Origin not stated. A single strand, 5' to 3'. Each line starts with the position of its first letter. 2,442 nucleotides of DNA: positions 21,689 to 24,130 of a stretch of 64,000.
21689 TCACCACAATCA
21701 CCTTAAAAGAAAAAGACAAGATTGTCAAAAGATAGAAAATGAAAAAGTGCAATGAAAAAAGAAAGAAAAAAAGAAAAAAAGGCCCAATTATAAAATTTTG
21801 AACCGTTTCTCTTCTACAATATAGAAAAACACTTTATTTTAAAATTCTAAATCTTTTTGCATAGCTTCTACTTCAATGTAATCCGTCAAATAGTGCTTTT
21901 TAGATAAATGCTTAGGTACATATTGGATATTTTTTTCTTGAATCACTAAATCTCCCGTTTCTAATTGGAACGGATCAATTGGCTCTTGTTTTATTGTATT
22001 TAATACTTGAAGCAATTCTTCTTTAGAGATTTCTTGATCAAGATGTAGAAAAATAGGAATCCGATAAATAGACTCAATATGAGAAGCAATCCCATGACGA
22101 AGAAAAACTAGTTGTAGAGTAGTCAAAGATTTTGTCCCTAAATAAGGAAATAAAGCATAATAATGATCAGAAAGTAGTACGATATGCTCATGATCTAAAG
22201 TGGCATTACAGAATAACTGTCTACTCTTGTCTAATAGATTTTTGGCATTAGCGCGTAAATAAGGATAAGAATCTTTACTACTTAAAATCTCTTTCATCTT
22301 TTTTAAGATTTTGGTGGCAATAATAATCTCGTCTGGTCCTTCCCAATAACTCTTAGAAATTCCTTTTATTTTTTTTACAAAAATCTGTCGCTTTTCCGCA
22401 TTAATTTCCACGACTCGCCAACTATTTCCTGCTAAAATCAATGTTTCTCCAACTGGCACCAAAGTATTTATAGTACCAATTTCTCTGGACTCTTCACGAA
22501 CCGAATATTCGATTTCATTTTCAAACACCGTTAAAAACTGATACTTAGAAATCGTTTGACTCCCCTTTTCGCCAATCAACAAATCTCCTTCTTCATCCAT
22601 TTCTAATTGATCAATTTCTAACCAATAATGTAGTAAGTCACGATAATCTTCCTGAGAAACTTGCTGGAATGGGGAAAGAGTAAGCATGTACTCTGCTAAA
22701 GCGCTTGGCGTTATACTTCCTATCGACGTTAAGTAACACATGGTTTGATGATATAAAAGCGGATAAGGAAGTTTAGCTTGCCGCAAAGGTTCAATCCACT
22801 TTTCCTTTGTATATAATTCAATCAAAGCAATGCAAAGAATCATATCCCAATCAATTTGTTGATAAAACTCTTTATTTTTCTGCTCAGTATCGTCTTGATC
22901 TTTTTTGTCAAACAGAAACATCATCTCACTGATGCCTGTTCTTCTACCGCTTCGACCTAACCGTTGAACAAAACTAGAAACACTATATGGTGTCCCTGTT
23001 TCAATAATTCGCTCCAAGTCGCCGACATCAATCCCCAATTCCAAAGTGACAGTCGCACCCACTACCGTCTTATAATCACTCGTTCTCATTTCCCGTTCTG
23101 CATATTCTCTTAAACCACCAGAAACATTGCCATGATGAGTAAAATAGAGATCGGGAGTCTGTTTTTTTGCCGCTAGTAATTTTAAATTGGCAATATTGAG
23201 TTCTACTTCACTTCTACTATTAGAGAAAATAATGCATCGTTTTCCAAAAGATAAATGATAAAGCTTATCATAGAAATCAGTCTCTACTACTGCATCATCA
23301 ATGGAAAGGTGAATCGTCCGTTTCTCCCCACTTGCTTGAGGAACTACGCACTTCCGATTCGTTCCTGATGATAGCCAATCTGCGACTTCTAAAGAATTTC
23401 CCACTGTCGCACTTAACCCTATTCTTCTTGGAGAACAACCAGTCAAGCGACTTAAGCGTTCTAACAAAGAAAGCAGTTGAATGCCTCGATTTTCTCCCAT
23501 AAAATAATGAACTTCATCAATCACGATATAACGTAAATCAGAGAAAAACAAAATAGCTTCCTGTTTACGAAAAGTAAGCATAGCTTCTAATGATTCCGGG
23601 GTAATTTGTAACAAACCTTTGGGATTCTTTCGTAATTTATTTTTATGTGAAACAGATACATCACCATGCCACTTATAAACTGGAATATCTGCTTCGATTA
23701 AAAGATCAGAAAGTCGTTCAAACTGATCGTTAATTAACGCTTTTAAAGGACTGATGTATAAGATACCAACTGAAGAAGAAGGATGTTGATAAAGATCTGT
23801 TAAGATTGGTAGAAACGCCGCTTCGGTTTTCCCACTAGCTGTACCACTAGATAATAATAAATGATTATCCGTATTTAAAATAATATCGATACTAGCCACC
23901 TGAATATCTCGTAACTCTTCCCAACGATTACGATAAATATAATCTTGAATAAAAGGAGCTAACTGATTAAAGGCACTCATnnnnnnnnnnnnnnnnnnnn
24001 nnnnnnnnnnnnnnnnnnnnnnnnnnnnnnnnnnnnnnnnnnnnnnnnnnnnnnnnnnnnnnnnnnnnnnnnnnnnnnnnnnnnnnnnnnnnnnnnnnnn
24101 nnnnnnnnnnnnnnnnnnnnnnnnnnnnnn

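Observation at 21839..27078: Three-gene TerB-protein, P-loop ATPase and DEXH-helicase operon with the Shango defence architecture, driven by a near-consensus promoter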

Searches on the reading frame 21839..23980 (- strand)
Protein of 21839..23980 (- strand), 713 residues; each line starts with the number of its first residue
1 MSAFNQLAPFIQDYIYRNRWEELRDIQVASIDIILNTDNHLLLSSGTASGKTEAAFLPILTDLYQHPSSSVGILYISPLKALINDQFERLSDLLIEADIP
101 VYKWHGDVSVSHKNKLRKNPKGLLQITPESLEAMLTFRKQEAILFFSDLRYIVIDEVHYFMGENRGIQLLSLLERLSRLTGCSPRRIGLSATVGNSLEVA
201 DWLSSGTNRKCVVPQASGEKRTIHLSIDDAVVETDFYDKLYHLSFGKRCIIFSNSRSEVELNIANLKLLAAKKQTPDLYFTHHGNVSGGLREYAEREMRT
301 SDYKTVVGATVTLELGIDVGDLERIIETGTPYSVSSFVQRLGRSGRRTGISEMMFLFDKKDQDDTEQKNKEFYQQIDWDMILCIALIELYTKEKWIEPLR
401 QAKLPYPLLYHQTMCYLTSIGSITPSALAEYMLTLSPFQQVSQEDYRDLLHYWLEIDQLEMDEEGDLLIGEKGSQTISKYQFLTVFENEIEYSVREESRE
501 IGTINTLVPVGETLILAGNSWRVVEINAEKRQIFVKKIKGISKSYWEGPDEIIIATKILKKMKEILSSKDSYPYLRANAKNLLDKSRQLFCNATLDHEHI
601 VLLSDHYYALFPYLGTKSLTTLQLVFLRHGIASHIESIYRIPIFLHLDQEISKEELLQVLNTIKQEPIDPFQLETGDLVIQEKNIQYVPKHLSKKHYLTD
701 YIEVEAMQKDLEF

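Call 3: search_protein_families(library=pfam, proteins=[window:21839-23980:-], max_evalue=0.01)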
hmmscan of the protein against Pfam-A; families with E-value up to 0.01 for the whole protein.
window:21839-23980:- (713 aa): 4 families
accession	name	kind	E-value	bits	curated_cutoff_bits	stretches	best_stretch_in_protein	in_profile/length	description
PF00270.35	DEAD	-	9.2e-29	100.8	26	1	25-196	2-163/167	DEAD/DEAH box helicase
PF00271.37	Helicase_C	-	2.2e-15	57.3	23.5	1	239-347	8-109/110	Helicase conserved C-terminal domain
PF04851.21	ResIII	-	1.5e-06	28.6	22.5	1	22-193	3-162/164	Type III restriction enzyme, res subunit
PF19306.5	WH_Lhr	-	0.0014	18.5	27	0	392-540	4-163/168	Large helicase-related protein, winged helix domain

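Call 4: search_protein_families(library=padloc, proteins=[window:21839-23980:-], max_evalue=0.01)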
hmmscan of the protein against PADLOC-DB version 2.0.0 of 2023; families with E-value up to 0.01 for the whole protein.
window:21839-23980:- (713 aa): 62 families (the best 25 are shown)
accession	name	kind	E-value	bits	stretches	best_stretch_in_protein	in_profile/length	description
PDLC03960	SngC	-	1.1e-215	716.6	1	2-708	4-714/720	-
PDLC02503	BrxHI|BrxHII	-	6.6e-128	425.9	1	1-666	2-645/698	BrxHI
PDLC02501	BrxHI|BrxHII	-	1.9e-76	255.9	1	1-622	1-608/925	BrxHI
PDLC02897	DpdJ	-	1.6e-29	100.4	1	25-450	102-536/1570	DpdJ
PDLC00037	DruE3|DruE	-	1.9e-22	76.9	2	27-196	106-302/2055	SNF2 family N-terminal domain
PDLC00035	DruE3|DruE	-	9.4e-21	71.3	2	27-195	107-301/1460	SNF2 family N-terminal domain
PDLC03928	PsyrT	-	4.8e-20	69.4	2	19-158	19-152/689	-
PDLC00192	HamB1|HamB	-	5.6e-20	68.6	1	18-230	264-471/1104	DEAD-box helicase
PDLC00036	DruE3|DruE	-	7.4e-18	61.1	2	27-163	97-253/2023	SNF2 family N-terminal domain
PDLC02896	DpdJ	-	3.4e-17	59.5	3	114-196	330-415/1487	DpdJ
PDLC02864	DpdF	-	1.7e-15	54.9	1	20-367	20-348/610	DpdF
PDLC01761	Cas3b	-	2.4e-15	54.3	1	21-364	218-553/705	-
PDLC00194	HamB1|HamB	-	2.1e-14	50.4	1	27-204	233-404/995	DEAD-box helicase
PDLC02861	DpdF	-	7.5e-14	48.9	1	20-364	26-350/611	DpdF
PDLC00188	HamB1|HamB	-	1.3e-13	47.9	1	47-210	267-426/1037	DEAD-box helicase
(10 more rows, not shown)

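Call 24: search_protein_families(library=ncbifam, proteins=[window:21839-23980:-], max_evalue=0.001)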
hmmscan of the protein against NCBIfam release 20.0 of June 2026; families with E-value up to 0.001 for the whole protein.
window:21839-23980:- (713 aa): 24 families
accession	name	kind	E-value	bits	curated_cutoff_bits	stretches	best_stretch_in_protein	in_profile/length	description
TIGR04121.1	DEXH_lig_assoc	equivalog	1.8e-58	198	850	1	11-583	3-579/804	ligase-associated DNA damage response DEXH box helicase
NF010338.0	PRK13767.1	equivalog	9.5e-53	179.6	849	1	4-348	16-386/877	ATP-dependent helicase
NF007284.0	PRK09751.1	equivalog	9.9e-35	119.1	1496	2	20-217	27-241/1538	ATP-dependent helicase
TIGR03817.1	DECH_helic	hypoth_equivalog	6.6e-31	107.3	874.1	1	36-351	49-377/742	helicase/secretion neighborhood putative DEAH-box helicase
TIGR00614.1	recQ_fam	subfamily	5e-18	65.1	219.8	1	20-363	9-336/470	RecQ family ATP-dependent DNA helicase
NF040935.1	helicase_Hel308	equivalog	1.1e-15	56.8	1200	1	17-205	21-193/704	ATP-dependent DNA helicase Hel308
NF002654.0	PRK02362.1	equivalog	3.1e-15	55.5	887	1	12-205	13-193/739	ATP-dependent DNA helicase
TIGR01389.1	recQ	equivalog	5.3e-15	54.9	640.2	1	70-365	54-336/591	DNA helicase RecQ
NF002251.0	PRK01172.1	equivalog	1.3e-14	53.4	891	1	22-207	22-193/674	ATP-dependent DNA helicase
NF041067.1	DpdJ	equivalog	1.2e-13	49.7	800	1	38-88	170-223/1482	protein DpdJ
NF001308.0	PRK00254.1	equivalog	2.9e-12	45.6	1216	1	26-205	27-191/720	ATP-dependent DNA helicase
NF041063.1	DpdF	equivalog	1.1e-10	40.8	550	1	37-159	157-281/813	protein DpdF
TIGR01587.1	cas3_core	equivalog_domain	1.4e-09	37.5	102.45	1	42-351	3-324/358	CRISPR-associated helicase Cas3'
NF053631.1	RNA_helic_CshA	equivalog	1.5e-09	37.3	646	1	10-348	9-334/434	degradosome RNA helicase CshA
NF008394.0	PRK11192.1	equivalog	1.6e-09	37.1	507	1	15-347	18-341/441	ATP-dependent RNA helicase SrmB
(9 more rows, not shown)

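Call 42: search_solved_structures(query=window:21839-23977:-, max_evalue=0.00001)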
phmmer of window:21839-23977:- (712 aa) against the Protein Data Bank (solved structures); distinct sequences matched with E-value up to 0.00001: 54.
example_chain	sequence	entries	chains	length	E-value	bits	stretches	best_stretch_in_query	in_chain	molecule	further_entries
5v9x_A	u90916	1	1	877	9.2e-31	110.3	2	35-276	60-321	ATP-dependent DNA helicase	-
7lhl_A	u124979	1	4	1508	5.7e-30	107.7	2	35-274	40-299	ATP-dependent DNA helicase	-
6znp_A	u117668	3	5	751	1.1e-28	103.4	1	39-361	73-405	Uncharacterized ATP-dependent helicase YprA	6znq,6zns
8alz_B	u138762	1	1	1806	5e-27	98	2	21-202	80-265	Activating signal cointegrator 1 complex subunit 3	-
7zpq_CA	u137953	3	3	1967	2.5e-20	75.9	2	19-209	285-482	SLH1 isoform 1 | RQC trigger complex helicase SLH1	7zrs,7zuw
6qv3_A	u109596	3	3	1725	7.6e-20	74.2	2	22-203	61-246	Pre-mRNA splicing helicase-like protein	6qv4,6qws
5m59_A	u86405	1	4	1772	8.2e-20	74.1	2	22-203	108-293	Pre-mRNA splicing helicase-like protein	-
6s8o_B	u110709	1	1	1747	1.2e-19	73.5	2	22-203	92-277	U5 small nuclear ribonucleoprotein 200 kDa helicase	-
6qdv_B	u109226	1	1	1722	4.6e-19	71.7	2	13-205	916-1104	U5 small nuclear ribonucleoprotein 200 kDa helicase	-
4f92_B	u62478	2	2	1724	4.6e-19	71.7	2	13-205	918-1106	U5 small nuclear ribonucleoprotein 200 kDa helicase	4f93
4f91_B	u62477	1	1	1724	4.6e-19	71.7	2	13-205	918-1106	U5 small nuclear ribonucleoprotein 200 kDa helicase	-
5urj_A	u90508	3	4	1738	4.7e-19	71.6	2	13-205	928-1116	U5 small nuclear ribonucleoprotein 200 kDa helicase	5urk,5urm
4kit_B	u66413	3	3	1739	4.7e-19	71.6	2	13-205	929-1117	U5 small nuclear ribonucleoprotein 200 kDa helicase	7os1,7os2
6s8q_B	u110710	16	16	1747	4.8e-19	71.6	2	13-205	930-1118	U5 small nuclear ribonucleoprotein 200 kDa helicase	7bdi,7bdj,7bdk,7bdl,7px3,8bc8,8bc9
6s9i_B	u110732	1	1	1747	5.1e-19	71.5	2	13-205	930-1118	U5 small nuclear ribonucleoprotein 200 kDa helicase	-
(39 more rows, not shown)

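Call 58: find_homologous_proteins(query=window:21839-23977:-, max_evalue=1e-20)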
Query window:21839-23977:- (712 aa): 8000 proteins with E <= 1e-20 among 8000 candidates; the best 120 are listed.
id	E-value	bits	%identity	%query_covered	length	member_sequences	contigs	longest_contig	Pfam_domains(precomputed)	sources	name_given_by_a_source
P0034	0.0e+0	1527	95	100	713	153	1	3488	PF00270.36,PF00271.38,PF04851.22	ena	-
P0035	0.0e+0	1292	79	100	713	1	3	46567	PF00270.36,PF00271.38,PF19306.6,PF04851.22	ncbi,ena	-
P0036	0.0e+0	1278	80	100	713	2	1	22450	PF00270.36,PF00271.38,PF04851.22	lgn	-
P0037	0.0e+0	1272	78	100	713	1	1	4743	PF00270.36,PF00271.38,PF04851.22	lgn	-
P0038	0.0e+0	1267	78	100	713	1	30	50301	PF00270.36,PF00271.38,PF04851.22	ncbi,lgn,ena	-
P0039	0.0e+0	1252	78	100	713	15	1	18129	PF00270.36,PF00271.38,PF04851.22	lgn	-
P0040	0.0e+0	1165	72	100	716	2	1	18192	PF00270.36,PF00271.38,PF04851.22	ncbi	-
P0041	0.0e+0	1065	66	100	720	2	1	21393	PF00270.36,PF00271.38,PF04851.22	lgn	-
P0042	3.3e-257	874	94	58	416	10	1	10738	PF00271.38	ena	-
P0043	1.7e-233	795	53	99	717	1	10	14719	PF00270.36,PF00271.38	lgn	-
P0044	3.8e-232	791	51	100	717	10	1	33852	PF00270.36,PF00271.38,PF04851.22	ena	-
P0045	2.8e-231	788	52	99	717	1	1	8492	PF00270.36,PF00271.38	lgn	-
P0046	4.7e-231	787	52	100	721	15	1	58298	PF00270.36,PF00271.38,PF19306.6,PF04851.22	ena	-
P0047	1.9e-229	782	51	100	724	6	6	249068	PF00270.36,PF00271.38,PF19306.6,PF04851.22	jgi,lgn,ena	-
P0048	2.4e-229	782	51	99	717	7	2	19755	PF00270.36,PF00271.38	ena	-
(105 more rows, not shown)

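Call 71: predict_structure(alignment_id=A2)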
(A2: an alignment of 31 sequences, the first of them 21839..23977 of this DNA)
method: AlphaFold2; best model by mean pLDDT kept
length: 712 residues; sequences in the alignment: 31
mean_pLDDT: 87.7   pTM: 0.86
mean pLDDT of the five models: 87.7, 87.6, 86.0, 85.6, 83.8
residues with pLDDT >= 90: 405; 70-90: 257; 50-70: 48; < 50: 2
segments of 3 or more residues with pLDDT < 50: none
pLDDT, mean of each block of 10 residues (from residue 1): 90 87 87 94 71 91 93 85 71 87 83 91 91 92 96 87 88 95 90 84 93 74 88 91 91 87 93 91 83 83 85 62 88 84 74 83 58 90 94 85 93 95 96 95 97 97 94 83 69 90 87 91 91 91 68 91 94 92 93 89 85 94 94 89 91 91 93 88 91 94 92 68
secondary structure, 60 per line:
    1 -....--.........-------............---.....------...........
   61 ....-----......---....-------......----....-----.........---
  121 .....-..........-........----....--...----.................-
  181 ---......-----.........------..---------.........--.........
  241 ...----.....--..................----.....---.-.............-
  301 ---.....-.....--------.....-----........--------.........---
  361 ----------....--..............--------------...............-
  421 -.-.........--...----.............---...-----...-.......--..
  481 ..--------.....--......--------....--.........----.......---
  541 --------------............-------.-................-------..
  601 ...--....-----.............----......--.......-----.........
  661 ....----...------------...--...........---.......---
elements in order (helices of 4 or more, strands of 3 or more residues): H2-5 H8-16 H24-35 E39-43 H50-64 E70-75 H79-82 H90-95 E100-103 H109-117 E121-125 H127-136 H138-145 E150-153 H163-179 E184-189 H195-203 E221-229 H232-243 E248-252 H255-272 E277-281 H287-299 E304-308 H310-314 E323-327 H333-340 E349-357 H371-374 H377-390 H405-419 H424-432 H442-454 E458-460 E466-468 H470-476 H479-482 E491-495 E498-503 E512-515 E518-526 E531-537 H555-566 H576-591 E599-603 E606-609 H615-627 E632-637 E640-646 H652-664 H689-699 H703-709

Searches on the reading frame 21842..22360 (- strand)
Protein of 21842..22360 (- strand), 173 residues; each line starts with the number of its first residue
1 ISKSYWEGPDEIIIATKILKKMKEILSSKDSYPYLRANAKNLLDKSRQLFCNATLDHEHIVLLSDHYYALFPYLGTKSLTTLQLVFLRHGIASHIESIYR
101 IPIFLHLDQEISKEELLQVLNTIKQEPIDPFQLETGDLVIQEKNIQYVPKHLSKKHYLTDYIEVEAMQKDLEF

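Call 56: search_protein_families(library=pfam, proteins=[window:21842-22360:-], max_evalue=10)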
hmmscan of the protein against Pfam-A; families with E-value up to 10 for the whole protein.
seq(173 aa): 0 families

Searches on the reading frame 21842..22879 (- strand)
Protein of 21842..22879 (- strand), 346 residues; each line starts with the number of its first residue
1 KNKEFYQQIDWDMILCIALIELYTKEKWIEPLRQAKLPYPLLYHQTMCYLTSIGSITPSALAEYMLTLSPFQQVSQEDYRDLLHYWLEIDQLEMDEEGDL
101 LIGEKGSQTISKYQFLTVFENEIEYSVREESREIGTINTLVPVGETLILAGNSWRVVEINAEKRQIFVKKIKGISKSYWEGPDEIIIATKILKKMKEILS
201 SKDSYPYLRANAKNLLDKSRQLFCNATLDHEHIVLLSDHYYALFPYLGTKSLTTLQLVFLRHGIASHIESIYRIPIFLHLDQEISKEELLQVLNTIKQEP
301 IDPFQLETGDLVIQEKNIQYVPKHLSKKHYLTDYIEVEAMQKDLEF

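Call 56: search_protein_families(library=pfam, proteins=[window:21842-22879:-], max_evalue=10)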
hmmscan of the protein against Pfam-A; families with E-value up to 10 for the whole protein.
seq(346 aa): 3 families
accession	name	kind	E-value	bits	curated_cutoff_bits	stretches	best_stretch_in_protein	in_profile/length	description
PF19306.5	WH_Lhr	-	0.00026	20.9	27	1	25-173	4-163/168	Large helicase-related protein, winged helix domain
PF19944.4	DUF6406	-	0.11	13.2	26.9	1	140-164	49-73/84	Family of unknown function (DUF6406)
PF00552.27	IN_DBD_C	-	0.11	12.2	21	1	170-188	2-20/45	Integrase DNA binding domain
